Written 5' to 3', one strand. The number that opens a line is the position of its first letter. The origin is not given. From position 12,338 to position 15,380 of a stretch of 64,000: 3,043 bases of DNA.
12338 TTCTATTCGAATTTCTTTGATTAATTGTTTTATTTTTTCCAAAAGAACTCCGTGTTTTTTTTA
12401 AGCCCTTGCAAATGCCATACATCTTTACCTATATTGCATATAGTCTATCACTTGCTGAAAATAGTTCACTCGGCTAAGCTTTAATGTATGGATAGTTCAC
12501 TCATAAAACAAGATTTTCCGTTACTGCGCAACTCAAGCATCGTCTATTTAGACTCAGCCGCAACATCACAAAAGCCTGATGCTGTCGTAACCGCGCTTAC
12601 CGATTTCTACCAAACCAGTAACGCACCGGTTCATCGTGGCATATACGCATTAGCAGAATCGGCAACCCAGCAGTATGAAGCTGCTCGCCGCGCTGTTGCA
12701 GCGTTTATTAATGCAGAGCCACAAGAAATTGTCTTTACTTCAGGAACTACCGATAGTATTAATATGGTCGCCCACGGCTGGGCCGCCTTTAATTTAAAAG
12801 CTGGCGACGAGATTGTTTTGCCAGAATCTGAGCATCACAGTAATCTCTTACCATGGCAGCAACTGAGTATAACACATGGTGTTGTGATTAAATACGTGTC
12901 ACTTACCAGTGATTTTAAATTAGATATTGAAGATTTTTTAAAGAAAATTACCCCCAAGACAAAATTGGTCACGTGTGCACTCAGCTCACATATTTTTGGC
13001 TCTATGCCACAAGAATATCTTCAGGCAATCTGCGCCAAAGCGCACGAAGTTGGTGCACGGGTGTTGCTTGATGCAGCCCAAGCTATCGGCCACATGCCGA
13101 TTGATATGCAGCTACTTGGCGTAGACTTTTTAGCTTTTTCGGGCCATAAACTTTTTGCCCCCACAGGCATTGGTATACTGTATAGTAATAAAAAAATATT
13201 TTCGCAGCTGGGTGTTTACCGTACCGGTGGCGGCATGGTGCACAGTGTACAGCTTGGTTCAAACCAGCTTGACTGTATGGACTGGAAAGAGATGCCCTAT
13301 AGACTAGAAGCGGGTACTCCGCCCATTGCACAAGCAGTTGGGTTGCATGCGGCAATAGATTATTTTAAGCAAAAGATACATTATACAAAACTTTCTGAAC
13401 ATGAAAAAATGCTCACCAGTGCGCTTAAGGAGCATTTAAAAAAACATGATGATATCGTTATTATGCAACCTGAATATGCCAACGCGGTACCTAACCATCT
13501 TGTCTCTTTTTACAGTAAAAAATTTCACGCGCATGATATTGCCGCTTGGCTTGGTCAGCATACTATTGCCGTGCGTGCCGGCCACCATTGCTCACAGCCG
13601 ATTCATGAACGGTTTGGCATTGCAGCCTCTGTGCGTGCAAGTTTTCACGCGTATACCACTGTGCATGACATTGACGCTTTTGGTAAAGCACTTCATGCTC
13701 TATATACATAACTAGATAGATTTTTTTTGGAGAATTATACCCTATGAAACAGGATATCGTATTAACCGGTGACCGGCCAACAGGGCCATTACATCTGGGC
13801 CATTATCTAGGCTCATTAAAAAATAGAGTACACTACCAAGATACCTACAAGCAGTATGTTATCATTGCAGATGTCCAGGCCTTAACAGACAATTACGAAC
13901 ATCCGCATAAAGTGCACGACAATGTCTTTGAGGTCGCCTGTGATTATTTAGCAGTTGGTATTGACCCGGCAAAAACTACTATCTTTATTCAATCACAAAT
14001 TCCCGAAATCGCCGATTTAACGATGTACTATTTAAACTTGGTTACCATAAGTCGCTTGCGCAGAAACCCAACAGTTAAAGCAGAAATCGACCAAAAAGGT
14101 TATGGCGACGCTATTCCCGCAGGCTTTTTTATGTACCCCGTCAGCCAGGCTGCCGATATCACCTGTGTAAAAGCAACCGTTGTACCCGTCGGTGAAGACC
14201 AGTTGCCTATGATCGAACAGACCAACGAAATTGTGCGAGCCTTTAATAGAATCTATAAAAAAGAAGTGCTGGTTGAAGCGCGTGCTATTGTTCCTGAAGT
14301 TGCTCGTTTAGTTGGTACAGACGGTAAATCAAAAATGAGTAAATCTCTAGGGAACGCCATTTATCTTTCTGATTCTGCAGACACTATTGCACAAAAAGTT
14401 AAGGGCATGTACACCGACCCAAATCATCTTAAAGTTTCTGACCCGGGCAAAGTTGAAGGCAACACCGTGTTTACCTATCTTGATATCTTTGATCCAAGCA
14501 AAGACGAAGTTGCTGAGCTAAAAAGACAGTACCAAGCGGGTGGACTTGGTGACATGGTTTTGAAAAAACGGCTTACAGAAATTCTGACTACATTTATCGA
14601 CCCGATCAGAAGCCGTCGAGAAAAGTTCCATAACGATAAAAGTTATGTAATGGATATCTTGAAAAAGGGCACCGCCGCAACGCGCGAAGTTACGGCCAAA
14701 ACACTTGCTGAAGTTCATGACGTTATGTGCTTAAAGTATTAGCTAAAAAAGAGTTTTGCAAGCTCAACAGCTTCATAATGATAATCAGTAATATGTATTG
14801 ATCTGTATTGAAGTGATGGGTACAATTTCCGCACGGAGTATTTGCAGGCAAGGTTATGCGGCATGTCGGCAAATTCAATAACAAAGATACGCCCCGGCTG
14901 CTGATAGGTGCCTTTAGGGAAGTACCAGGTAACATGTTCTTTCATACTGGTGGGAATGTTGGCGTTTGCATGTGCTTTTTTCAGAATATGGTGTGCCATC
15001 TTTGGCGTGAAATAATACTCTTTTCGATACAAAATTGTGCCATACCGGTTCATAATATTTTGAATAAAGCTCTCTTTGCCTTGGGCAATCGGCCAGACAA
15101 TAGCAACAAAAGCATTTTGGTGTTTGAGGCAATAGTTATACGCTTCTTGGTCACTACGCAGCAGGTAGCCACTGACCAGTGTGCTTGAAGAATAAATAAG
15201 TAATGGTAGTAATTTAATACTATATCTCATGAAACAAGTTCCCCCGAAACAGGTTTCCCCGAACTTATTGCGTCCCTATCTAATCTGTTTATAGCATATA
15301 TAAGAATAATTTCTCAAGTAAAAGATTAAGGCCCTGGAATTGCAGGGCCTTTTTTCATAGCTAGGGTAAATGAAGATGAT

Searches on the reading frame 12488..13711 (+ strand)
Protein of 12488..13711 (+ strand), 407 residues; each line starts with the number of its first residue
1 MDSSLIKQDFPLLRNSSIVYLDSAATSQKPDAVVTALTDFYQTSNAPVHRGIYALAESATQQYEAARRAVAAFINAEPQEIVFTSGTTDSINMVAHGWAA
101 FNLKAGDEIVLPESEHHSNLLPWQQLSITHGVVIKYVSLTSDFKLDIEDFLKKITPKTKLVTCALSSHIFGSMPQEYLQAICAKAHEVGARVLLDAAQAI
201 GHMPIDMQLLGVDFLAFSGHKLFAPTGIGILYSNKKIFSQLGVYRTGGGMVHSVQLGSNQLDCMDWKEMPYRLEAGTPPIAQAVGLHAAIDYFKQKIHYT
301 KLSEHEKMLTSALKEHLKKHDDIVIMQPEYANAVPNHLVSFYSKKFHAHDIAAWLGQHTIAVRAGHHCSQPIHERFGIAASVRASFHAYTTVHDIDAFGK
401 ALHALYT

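Call 71: search_protein_families(library=ncbifam, max_evalue=1e-10, proteins=[window:12488-13711:+])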
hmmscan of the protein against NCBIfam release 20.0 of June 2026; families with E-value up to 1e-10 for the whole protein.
window:12488-13711:+ (407 aa): 16 families
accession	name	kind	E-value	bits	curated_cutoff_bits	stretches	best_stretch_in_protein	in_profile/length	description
TIGR01979.1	sufS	subfamily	3.5e-134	447.7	475.1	1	6-404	3-397/403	SufS family cysteine desulfurase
NF041166.1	f2_encap_cargo1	exception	5.1e-116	389.2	800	1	2-405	226-623/623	family 2A encapsulin nanocompartment cargo protein cysteine desulfurase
NF006791.0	PRK09295.1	equivalog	2.8e-100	336.2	661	1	6-403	8-399/406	cysteine desulfurase SufS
NF008126.0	PRK10874.1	equivalog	1.3e-98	330.8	607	1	4-403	7-393/401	cysteine desulfurase CsdA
TIGR03392.1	FeS_syn_CsdA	equivalog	3.8e-96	322.7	493.6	1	4-403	4-390/398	cysteine desulfurase CsdA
TIGR01976.1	am_tr_V_VC1184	hypoth_equivalog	2.2e-62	211.6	352.35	1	4-402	4-401/401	cysteine desulfurase-like protein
TIGR01977.1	am_tr_V_EF2568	hypoth_equivalog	5.5e-62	209.9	377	1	19-403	1-374/376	cysteine desulfurase family protein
NF040779.1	Sec_lyase_SclA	exception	8.4e-50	169.7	525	1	19-406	1-377/378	selenocysteine lyase SclA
TIGR03402.1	FeS_nifS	equivalog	8.8e-43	146.5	530.75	1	19-237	1-214/379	cysteine desulfurase NifS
NF010611.0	PRK14012.1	equivalog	1.3e-38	133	548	1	19-342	7-308/406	IscS subfamily cysteine desulfurase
TIGR03235.1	DNA_S_dndA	equivalog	2.7e-35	122.3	480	1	20-240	1-219/353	cysteine desulfurase DndA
TIGR02006.1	IscS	equivalog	7.1e-35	120.8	643.2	1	19-257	5-240/402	IscS subfamily cysteine desulfurase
TIGR03403.1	nifS_epsilon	equivalog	9.1e-22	77.4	587.7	1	19-237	1-218/382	NifS family cysteine desulfurase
NF002806.0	PRK02948.1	subfamily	1.1e-20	73.9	304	1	19-237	2-216/381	IscS subfamily cysteine desulfurase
TIGR04343.1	egtE_PLP_lyase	equivalog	2e-17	63.1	400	1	19-292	15-263/370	ergothioneine biosynthesis PLP-dependent enzyme EgtE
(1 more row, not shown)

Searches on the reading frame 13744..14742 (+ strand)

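Call 71: search_protein_families(library=ncbifam, max_evalue=1e-10, proteins=[window:13744-14742:+])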
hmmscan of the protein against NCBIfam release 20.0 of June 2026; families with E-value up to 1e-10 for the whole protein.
window:13744-14742:+ (332 aa): 8 families
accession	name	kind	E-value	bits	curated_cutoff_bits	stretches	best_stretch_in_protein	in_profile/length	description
NF008922.0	PRK12283.1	equivalog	8.5e-78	262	572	2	1-174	1-174/400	tryptophan--tRNA ligase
TIGR00233.1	trpS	equivalog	8.4e-75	252.1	176.75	1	3-329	2-327/328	tryptophan--tRNA ligase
NF009207.0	PRK12556.1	equivalog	5.6e-54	183.2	479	1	1-327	1-328/332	tryptophan--tRNA ligase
NF008923.0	PRK12284.1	equivalog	1.2e-51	175.8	597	1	6-330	5-331/431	tryptophan--tRNA ligase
NF008927.0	PRK12285.1-4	equivalog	6.8e-25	87.9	478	1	5-302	75-370/385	tryptophan--tRNA ligase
NF008925.0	PRK12285.1-2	equivalog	1.7e-21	76.6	451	1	5-299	64-357/365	tryptophan--tRNA ligase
NF006330.0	PRK08560.1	equivalog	4.2e-19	68.8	220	1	8-295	37-331/342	tyrosine--tRNA ligase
NF008924.0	PRK12285.1-1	equivalog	5.7e-17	62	644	1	6-297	76-360/381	tryptophan--tRNA ligase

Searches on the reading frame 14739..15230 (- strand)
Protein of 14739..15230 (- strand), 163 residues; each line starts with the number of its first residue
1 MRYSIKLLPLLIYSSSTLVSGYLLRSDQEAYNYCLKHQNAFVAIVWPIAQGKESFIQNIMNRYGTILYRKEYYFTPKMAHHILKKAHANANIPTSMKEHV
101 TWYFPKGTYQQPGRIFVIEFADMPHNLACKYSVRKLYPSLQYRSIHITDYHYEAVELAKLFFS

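Call 5: search_protein_families(library=pfam, max_evalue=1, proteins=[window:14739-15230:-])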
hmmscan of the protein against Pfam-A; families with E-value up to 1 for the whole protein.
window:14739-15230:- (163 aa): 1 family
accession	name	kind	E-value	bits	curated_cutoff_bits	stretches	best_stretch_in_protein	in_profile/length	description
PF00557.29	Peptidase_M24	-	0.021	15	23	1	27-120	106-187/208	Metallopeptidase family M24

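Call 6: search_protein_families(library=ncbifam, max_evalue=1, proteins=[window:14739-15230:-])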
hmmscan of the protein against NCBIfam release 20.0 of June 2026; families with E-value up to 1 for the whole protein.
window:14739-15230:- (163 aa): 0 families
